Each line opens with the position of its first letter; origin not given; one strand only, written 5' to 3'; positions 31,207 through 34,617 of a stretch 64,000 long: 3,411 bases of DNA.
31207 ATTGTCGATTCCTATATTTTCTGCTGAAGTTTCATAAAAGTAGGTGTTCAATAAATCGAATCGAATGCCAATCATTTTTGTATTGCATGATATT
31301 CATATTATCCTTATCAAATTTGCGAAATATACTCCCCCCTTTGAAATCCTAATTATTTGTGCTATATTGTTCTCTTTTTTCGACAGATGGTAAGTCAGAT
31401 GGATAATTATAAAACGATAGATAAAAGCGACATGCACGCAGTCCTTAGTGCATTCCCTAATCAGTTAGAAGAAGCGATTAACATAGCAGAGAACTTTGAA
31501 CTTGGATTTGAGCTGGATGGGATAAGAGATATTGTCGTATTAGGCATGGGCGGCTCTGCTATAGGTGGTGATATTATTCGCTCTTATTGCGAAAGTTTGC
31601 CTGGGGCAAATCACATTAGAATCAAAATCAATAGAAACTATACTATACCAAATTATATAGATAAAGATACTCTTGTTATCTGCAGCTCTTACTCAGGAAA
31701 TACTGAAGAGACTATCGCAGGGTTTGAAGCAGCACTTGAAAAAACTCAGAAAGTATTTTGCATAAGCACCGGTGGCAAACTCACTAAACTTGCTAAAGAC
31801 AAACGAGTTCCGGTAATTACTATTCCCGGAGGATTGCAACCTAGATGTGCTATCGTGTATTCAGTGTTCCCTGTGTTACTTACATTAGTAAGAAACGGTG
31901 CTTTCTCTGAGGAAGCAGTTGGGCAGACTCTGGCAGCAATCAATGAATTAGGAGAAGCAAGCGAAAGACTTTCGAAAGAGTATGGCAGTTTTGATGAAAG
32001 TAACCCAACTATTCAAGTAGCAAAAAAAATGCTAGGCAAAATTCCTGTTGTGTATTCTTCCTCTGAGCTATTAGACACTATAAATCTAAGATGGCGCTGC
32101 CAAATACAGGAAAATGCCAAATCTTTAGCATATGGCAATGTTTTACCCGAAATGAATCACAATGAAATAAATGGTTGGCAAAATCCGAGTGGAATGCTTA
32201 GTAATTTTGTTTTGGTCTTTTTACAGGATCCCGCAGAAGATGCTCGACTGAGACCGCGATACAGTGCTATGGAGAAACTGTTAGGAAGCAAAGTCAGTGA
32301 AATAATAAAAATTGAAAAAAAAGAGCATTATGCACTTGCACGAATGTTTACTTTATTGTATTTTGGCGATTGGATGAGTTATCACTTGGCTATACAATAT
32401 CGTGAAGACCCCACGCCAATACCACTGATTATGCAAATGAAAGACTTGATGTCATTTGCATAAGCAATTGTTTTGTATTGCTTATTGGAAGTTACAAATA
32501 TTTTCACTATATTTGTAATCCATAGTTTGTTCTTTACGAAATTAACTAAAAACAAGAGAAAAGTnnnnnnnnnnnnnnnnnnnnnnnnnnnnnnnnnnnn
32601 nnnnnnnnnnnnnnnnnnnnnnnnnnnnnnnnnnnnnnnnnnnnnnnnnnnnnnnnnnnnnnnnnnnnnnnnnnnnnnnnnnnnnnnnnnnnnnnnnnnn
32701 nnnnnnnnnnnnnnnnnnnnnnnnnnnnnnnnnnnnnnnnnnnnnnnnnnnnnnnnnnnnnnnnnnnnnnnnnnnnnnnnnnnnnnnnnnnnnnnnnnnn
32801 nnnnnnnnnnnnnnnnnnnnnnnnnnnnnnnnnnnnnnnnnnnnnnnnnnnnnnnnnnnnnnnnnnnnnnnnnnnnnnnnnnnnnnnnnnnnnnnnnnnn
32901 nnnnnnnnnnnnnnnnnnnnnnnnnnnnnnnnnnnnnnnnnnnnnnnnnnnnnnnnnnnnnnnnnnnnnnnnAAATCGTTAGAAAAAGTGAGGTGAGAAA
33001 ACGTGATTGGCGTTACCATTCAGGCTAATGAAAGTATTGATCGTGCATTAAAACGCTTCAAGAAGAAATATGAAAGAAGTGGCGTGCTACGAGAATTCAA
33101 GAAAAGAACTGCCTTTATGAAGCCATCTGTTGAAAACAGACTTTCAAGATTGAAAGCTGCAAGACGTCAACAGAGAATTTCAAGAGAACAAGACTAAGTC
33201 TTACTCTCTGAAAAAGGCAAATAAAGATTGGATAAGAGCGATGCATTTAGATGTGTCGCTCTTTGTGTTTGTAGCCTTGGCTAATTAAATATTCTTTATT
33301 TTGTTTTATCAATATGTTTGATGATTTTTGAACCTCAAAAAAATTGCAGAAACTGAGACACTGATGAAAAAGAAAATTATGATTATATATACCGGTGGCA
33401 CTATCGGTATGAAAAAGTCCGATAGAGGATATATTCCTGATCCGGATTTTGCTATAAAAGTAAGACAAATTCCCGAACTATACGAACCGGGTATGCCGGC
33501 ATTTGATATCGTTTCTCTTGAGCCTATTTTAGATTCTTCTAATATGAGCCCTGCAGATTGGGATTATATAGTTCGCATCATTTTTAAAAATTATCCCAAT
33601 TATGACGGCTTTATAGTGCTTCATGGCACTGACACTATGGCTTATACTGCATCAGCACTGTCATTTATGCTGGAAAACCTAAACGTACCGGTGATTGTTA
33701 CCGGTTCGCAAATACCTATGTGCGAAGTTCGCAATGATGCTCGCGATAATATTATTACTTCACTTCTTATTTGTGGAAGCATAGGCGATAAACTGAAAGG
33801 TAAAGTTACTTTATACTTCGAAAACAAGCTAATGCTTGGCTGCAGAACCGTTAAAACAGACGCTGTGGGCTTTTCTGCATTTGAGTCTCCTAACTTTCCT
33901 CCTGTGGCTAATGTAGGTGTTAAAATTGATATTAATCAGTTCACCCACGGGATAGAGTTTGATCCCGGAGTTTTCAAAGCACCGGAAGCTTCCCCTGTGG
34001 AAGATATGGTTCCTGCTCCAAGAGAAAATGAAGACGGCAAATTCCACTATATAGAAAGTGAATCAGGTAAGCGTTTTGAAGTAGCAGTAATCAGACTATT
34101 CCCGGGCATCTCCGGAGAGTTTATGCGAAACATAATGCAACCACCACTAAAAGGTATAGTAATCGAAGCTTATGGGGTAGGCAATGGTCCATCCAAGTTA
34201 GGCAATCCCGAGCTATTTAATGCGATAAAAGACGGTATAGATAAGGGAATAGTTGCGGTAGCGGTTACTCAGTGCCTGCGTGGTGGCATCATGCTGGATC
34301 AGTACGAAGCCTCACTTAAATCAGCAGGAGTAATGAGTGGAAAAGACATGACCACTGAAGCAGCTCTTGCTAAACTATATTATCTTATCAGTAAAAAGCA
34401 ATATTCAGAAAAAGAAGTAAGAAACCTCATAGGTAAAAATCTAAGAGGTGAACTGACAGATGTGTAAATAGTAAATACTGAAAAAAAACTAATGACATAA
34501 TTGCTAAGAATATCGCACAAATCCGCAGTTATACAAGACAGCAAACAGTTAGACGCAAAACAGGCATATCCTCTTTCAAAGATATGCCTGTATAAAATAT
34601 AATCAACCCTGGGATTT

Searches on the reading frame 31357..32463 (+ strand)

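Call 54: search_protein_families(library=pfam, proteins=[window:31357-32463:+], max_evalue=0.001)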
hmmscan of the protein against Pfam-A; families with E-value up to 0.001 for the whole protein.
window:31357-32463:+ (368 aa): 2 families
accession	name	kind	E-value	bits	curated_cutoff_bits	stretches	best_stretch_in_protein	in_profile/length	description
PF10432.14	bact-PGI_C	-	1.5e-44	152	24.5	1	215-364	2-150/151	Bacterial phospho-glucose isomerase C-terminal SIS domain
PF01380.27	SIS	-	1.9e-05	24.9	25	1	57-156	6-105/131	SIS domain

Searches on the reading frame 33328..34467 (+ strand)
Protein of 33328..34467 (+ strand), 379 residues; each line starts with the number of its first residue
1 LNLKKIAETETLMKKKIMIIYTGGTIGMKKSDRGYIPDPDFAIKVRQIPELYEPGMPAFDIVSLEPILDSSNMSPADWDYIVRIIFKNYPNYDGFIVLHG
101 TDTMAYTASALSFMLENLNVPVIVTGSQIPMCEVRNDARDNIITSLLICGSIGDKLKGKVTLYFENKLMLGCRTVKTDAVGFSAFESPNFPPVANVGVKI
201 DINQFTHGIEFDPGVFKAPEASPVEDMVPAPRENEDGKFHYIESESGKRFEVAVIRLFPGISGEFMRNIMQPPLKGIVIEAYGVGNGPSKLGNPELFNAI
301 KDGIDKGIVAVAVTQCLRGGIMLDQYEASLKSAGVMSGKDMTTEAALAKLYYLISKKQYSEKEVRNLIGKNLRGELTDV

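Call 6: search_protein_families(library=pfam, proteins=[window:33328-34467:+], max_evalue=0.1)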
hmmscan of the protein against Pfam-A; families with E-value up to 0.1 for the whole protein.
window:33328-34467:+ (379 aa): 2 families
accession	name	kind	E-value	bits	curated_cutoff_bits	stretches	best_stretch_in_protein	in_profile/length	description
PF00710.25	Asparaginase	-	2.2e-53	181.1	22.5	1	16-204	1-189/193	Asparaginase, N-terminal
PF17763.6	Asparaginase_C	-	2e-27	95.8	34.6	1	252-367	2-113/114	Glutaminase/Asparaginase C-terminal domain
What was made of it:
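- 33328..34467 (+): ansA-type asparaginase. It is the conserved flank on the far side of the slot and is convergent with the cassette and gatD. Asparaginase N- and C-terminal Pfam domains (call 6).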
